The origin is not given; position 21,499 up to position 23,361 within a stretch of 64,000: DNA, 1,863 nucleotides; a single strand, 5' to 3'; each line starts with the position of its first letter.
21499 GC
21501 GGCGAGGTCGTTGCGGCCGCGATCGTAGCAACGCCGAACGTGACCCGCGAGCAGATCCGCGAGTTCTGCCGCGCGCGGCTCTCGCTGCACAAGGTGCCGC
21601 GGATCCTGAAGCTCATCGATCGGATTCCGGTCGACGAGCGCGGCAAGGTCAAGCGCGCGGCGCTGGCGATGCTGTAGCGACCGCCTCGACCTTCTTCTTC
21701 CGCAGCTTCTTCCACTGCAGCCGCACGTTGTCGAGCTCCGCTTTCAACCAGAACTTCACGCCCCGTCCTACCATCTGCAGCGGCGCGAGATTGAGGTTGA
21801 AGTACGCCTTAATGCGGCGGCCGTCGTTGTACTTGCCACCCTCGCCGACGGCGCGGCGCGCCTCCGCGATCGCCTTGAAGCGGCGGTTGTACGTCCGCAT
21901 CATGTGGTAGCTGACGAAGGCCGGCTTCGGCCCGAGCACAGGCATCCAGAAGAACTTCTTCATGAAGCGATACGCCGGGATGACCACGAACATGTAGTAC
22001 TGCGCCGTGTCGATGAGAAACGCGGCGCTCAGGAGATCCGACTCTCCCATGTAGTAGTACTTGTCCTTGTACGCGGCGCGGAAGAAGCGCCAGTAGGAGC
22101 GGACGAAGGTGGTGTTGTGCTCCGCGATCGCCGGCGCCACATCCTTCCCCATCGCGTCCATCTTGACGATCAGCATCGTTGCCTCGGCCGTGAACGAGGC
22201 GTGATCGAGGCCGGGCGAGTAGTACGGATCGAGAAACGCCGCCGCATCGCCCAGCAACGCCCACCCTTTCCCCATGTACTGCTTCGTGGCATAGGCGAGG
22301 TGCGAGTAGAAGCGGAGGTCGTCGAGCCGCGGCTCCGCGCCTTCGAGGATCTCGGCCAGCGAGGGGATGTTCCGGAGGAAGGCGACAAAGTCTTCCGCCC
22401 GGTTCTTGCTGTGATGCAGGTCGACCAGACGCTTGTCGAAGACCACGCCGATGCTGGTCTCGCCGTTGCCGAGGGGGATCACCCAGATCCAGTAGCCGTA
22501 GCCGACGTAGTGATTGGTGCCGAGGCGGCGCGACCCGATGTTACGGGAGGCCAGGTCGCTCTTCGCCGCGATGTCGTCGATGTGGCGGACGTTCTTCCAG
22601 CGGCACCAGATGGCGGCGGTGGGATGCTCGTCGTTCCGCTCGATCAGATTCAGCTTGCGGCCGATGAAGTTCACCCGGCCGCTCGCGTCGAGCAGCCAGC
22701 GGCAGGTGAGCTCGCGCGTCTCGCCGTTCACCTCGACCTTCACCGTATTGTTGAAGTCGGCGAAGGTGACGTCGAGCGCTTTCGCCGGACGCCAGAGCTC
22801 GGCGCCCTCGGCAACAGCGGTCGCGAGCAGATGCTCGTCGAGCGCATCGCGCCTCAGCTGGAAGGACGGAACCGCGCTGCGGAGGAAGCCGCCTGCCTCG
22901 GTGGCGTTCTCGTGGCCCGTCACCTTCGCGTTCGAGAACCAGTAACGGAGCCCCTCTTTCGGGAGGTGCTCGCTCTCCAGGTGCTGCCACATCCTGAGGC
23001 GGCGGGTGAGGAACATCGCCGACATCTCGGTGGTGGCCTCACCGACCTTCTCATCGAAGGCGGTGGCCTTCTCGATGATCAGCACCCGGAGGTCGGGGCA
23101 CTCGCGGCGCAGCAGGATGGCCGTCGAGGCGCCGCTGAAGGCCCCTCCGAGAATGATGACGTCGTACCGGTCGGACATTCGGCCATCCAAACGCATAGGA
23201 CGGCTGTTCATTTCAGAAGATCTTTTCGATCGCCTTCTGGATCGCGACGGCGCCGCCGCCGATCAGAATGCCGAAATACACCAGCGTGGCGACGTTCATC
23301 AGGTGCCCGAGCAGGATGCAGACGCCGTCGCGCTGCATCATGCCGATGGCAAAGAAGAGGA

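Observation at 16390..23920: Type-II-PKS/FAS-like operon with Cys-less KS partner, AMP-ligase, flavin-dependent halogenase, GT2 and ExoD: candidate halogenated aryl-polyene/xanthomonadin-like or glycolipid cluster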

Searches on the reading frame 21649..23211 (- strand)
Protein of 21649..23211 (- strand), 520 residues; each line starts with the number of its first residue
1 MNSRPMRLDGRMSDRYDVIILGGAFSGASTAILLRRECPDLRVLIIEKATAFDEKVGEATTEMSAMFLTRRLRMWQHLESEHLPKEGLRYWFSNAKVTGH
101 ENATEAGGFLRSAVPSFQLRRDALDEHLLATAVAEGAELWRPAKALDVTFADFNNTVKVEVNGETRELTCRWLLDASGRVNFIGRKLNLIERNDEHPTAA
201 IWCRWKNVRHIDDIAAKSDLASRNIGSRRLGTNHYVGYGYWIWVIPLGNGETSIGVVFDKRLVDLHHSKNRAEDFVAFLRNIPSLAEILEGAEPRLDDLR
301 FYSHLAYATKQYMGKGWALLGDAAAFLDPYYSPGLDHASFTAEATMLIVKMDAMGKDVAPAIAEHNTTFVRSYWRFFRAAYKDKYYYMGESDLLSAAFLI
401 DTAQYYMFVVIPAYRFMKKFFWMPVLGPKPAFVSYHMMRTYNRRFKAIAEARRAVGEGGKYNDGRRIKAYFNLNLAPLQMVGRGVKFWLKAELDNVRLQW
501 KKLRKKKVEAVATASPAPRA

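Call 3: search_protein_families(library=pfam, proteins=[window:21649-23211:-], max_evalue=0.01)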
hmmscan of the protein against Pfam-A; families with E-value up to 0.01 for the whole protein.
window:21649-23211:- (520 aa): 5 families
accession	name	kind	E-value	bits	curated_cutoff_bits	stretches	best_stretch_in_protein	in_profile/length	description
PF04820.20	Trp_halogenase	-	1.6e-12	47.5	21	2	106-373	142-375/458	Tryptophan halogenase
PF01494.25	FAD_binding_3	-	3.5e-07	30.2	22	1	16-190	2-170/349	FAD binding domain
PF01266.30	DAO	-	0.001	19.2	27.9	1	17-115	1-95/353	FAD dependent oxidoreductase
PF01946.23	Thi4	-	0.001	18.8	26.2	1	16-53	18-54/235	Thi4 family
PF05834.18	Lycopene_cycl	-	0.0062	16.1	23.4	0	17-178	1-140/380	Lycopene cyclase protein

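Call 4: search_protein_families(library=ncbifam, proteins=[window:21649-23211:-], max_evalue=0.01)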
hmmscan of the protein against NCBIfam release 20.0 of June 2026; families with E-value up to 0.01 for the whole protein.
window:21649-23211:- (520 aa): 24 families
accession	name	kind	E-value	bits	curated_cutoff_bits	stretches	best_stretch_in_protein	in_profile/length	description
NF049967.1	QhpG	equivalog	1.2e-25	90.3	240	1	18-380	1-318/423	flavin-dependent monooxygenase QhpG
NF038171.1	maturase_LodB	equivalog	3.1e-23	82.4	400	1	17-377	1-338/361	lysine-epsilon-oxidase maturase LodB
TIGR02032.1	GG-red-SF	subfamily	1.5e-22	80.6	158.8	1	16-343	1-291/297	geranylgeranyl reductase family protein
NF033113.0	halo_ClmS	equivalog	1.3e-21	76.8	900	1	17-358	4-331/570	chloramphenicol-biosynthetic FADH2-dependent halogenase CmlS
NF038174.1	maturase_GoxB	equivalog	4e-15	55.7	400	2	17-196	2-170/358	glycine oxidase maturase GoxB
NF045655.1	MkRedMenJ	equivalog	2.8e-14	52.8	700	1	12-350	1-316/406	menaquinone reductase MenJ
TIGR01988.1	Ubi-OHases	subfamily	3.2e-08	32.8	224.65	1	17-209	1-193/387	ubiquinone biosynthesis hydroxylase, UbiH/UbiF/VisC/COQ6 family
NF041160.1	DGGPL_Thplmales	equivalog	8.7e-08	31.5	780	1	15-286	3-252/396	digeranylgeranylglycerophospholipid reductase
NF005599.0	PRK07333.1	equivalog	2e-07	29.9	549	1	11-83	8-82/414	ubiquinone biosynthesis hydroxylase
NF041080.1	DGGGPL_reductase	equivalog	5.1e-06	25.6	580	1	15-263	1-233/447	digeranylgeranylglycerophospholipid reductase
NF041385.1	Dggglyphlred_Halo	equivalog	1.1e-05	24.2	700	1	124-349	97-313/405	digeranylgeranylglycerophospholipid reductase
TIGR01984.1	UbiH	equivalog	4.9e-05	22.3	392.2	1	17-196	1-177/382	2-octaprenyl-6-methoxyphenyl hydroxylase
NF005612.0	PRK07364.1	equivalog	0.00014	20.6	487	1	11-183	14-183/415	FAD-dependent hydroxylase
NF004356.0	PRK05732.1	equivalog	0.00017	20.6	384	1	15-196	3-184/395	2-octaprenyl-6-methoxyphenyl hydroxylase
TIGR03329.1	Phn_aa_oxid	hypoth_equivalog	0.00017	20.5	632.8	1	14-50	23-59/460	putative aminophosphonate oxidoreductase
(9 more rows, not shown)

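Call 12: search_solved_structures(query=window:21649-23211:-, max_evalue=0.01, show_alignments=2)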
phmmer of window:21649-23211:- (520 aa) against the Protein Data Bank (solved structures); distinct sequences matched with E-value up to 0.01: 20.
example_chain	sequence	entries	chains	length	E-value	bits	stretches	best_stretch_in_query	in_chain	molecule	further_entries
5dbj_E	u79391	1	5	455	8.6e-18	67.4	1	12-344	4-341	FADH2-dependent halogenase PltA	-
3i3l_A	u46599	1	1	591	4.5e-17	65.1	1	14-378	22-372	Alkylhalidase CmlS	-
3nix_A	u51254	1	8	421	4.7e-17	65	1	14-339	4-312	Flavoprotein/dehydrogenase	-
5bul_A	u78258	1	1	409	3.2e-16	62.3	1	15-339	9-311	flavin-dependent halogenase triple mutant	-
5bva_A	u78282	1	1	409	3.7e-16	62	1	15-339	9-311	flavin-dependent halogenase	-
5buk_A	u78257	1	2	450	2.4e-15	59.4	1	10-342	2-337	FADH2-dependent halogenase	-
7xgb_A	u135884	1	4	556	3.2e-15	58.9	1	16-338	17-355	Tetracycline 7-halogenase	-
7v0b_A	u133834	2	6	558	3.3e-15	58.9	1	16-338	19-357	Tetracycline 7-halogenase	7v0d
7fco_A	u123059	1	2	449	2.7e-14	55.9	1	65-380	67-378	ChlB4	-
8zop_A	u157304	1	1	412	2.8e-14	55.9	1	14-381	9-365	Halogenase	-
6bza_A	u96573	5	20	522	5.1e-13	51.7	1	11-336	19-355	Halogenase PltM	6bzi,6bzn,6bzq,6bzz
6bzt_A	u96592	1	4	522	5.2e-13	51.7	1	11-336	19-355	Halogenase PltM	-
8gu0_A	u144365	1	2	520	8.3e-12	47.7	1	162-349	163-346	Non-heme halogenase radH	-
3e1t_A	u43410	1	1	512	5.8e-11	44.9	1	14-378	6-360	Halogenase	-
3oz2_A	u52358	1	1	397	5e-07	31.9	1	15-371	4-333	Digeranylgeranylglycerophospholipid reductase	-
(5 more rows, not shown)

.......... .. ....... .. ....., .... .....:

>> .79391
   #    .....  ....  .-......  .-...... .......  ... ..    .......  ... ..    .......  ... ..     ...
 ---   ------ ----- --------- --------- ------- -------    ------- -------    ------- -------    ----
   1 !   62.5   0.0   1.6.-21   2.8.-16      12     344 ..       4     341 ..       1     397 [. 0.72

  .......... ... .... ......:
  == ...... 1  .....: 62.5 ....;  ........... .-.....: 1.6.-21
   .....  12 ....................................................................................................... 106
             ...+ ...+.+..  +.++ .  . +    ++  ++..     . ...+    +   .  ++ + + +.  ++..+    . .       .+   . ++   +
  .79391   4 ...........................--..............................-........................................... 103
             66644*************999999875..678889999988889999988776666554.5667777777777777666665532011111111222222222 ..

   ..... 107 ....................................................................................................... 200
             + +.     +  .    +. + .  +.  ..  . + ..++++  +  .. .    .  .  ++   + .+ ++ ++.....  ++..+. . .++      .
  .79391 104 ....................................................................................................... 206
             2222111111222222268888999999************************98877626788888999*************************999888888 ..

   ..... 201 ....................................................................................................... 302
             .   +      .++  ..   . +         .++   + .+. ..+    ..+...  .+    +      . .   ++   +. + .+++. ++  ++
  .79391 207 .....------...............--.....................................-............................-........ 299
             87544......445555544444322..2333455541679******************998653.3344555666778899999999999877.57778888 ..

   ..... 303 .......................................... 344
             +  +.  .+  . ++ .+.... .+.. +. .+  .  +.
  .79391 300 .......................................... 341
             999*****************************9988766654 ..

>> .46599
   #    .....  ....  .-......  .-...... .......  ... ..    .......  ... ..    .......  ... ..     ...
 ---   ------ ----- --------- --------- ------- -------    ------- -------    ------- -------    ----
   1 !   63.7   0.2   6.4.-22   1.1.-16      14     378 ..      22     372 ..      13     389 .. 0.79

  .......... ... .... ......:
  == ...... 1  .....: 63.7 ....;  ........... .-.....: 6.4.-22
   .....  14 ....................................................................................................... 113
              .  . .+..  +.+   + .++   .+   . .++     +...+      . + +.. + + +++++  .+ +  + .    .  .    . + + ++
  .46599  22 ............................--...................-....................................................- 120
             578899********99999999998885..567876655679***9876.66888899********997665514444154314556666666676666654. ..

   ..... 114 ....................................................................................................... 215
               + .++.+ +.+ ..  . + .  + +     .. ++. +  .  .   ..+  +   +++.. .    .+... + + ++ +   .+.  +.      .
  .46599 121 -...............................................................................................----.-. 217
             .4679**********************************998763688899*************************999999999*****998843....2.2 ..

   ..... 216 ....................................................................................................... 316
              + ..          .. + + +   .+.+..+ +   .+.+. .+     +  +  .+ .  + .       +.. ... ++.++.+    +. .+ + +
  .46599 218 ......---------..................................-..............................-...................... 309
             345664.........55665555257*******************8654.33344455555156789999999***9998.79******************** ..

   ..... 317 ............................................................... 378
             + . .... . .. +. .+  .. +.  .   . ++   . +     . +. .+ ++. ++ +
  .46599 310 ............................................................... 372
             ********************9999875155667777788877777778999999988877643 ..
